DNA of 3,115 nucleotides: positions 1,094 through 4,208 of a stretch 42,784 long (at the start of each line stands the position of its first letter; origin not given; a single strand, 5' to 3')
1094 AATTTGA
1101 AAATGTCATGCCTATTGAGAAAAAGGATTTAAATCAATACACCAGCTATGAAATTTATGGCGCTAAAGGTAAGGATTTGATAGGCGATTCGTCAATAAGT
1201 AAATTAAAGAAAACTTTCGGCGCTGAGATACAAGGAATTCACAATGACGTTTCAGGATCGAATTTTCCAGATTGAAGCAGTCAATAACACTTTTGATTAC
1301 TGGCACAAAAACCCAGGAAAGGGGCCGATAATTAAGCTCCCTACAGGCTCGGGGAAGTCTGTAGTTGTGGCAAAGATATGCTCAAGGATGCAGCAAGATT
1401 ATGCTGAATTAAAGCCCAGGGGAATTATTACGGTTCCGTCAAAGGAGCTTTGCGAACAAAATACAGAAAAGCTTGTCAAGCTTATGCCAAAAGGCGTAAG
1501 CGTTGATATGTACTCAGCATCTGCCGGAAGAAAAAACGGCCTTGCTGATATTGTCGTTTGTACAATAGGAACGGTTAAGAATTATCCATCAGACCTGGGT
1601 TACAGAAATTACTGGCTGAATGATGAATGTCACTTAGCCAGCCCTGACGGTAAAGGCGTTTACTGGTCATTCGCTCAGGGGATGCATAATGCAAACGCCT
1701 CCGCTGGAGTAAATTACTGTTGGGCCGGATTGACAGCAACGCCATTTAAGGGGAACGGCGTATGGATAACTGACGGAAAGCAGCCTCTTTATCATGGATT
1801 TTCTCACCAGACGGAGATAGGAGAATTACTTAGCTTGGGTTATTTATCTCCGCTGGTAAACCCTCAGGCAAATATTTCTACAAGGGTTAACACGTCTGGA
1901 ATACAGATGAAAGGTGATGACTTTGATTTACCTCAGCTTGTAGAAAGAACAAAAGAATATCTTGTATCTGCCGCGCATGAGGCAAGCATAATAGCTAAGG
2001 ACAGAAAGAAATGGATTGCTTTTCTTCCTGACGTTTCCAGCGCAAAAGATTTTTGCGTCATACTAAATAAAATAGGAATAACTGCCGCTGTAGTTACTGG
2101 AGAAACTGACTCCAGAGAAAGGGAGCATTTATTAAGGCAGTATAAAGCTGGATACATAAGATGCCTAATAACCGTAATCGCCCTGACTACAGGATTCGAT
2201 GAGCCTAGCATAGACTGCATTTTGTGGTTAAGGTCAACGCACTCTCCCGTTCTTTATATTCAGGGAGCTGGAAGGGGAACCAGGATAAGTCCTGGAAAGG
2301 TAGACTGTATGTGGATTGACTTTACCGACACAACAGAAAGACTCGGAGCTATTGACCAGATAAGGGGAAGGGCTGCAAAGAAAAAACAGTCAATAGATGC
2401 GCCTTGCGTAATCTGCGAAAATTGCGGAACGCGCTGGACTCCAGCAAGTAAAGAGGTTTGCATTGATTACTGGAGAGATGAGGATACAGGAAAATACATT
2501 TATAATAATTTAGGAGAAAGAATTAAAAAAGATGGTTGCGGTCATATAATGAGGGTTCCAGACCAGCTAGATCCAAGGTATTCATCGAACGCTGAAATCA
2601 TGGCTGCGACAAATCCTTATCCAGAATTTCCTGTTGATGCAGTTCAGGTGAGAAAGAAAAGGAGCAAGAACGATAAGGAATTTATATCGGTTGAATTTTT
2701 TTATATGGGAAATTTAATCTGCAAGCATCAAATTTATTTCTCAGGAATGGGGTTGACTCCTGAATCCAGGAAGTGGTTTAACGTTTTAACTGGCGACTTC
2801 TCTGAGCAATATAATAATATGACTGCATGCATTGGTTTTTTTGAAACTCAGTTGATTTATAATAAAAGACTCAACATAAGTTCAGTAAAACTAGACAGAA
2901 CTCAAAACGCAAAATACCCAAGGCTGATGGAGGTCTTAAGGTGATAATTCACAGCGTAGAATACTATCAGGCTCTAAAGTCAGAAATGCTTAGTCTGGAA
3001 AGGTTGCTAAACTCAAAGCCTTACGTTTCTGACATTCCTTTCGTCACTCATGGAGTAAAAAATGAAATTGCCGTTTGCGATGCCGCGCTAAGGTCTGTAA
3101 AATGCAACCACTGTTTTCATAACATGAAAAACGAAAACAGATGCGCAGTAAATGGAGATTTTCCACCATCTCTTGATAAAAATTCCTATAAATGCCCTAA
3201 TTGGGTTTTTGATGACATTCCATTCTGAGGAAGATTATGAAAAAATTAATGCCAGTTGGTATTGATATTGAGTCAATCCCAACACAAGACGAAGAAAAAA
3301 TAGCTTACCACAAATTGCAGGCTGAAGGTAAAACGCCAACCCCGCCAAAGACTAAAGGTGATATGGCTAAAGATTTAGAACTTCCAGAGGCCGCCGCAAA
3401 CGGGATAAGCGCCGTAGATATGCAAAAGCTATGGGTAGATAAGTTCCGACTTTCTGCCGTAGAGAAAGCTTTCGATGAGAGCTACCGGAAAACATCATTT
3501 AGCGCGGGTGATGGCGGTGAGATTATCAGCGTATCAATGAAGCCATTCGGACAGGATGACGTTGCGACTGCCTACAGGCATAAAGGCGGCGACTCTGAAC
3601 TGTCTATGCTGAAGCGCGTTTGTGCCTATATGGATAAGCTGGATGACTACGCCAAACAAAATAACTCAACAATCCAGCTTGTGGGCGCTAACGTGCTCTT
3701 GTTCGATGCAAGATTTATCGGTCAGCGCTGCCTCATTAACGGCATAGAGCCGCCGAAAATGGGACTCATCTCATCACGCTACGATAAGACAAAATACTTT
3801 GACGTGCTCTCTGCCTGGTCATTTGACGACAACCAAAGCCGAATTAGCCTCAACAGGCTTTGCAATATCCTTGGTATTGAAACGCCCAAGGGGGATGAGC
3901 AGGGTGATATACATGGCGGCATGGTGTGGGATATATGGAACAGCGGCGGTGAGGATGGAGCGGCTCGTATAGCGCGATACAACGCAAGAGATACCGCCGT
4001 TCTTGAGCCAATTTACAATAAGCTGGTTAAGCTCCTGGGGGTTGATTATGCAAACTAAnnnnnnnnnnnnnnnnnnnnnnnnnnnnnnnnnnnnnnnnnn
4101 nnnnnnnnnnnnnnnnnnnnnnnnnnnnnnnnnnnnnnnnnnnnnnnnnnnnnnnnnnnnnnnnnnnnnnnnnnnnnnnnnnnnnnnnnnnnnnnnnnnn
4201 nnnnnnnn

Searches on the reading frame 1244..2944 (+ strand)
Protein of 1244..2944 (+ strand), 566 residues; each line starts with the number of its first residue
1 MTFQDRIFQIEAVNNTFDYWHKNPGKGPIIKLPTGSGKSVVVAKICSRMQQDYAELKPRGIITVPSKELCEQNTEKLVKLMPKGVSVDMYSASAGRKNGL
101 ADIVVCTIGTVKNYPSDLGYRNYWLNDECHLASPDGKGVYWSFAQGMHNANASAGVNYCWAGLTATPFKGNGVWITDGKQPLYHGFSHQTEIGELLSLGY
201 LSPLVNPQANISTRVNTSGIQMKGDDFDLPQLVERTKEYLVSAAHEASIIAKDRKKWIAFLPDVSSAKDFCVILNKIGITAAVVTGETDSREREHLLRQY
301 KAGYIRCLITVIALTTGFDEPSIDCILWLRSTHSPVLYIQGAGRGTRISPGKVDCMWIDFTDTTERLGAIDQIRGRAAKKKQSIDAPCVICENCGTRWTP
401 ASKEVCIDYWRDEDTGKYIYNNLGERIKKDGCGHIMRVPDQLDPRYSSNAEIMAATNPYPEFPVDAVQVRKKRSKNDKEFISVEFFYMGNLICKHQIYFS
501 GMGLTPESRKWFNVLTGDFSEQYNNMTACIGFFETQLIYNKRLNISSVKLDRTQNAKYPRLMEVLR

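Call 12: search_protein_families(library=pfam, proteins=[window:1244-2944:+], max_evalue=0.001)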
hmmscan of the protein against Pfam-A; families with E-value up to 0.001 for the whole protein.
window:1244-2944:+ (566 aa): 4 families
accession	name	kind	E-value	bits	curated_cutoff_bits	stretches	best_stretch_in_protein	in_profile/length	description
PF04851.21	ResIII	-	3.4e-14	53.5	22.5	1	6-168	5-163/164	Type III restriction enzyme, res subunit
PF00271.37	Helicase_C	-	8.6e-12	45.7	23.5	1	251-348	12-109/110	Helicase conserved C-terminal domain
PF00270.35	DEAD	-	2.2e-09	37.7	26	1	25-167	14-160/167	DEAD/DEAH box helicase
PF18766.7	SWI2_SNF2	-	0.00055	20.1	26.7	1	9-169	2-157/221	SWI2/SNF2 ATPase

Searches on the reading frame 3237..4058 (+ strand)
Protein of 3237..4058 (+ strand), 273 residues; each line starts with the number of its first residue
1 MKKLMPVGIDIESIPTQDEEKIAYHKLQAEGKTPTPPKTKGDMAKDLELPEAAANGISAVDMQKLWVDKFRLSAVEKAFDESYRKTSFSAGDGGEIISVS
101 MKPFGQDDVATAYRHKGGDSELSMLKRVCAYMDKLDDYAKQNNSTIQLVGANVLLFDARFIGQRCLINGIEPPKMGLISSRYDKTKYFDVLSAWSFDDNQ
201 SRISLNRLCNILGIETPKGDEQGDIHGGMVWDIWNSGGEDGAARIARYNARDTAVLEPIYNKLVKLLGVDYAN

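Call 12: search_protein_families(library=pfam, proteins=[window:3237-4058:+], max_evalue=0.001)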
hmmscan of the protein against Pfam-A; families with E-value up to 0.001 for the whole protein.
window:3237-4058:+ (273 aa): 1 family
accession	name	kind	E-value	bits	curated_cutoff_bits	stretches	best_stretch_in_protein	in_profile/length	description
PF13482.12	RNase_H_2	-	0.00021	21.7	22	1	154-263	67-164/165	RNase_H superfamily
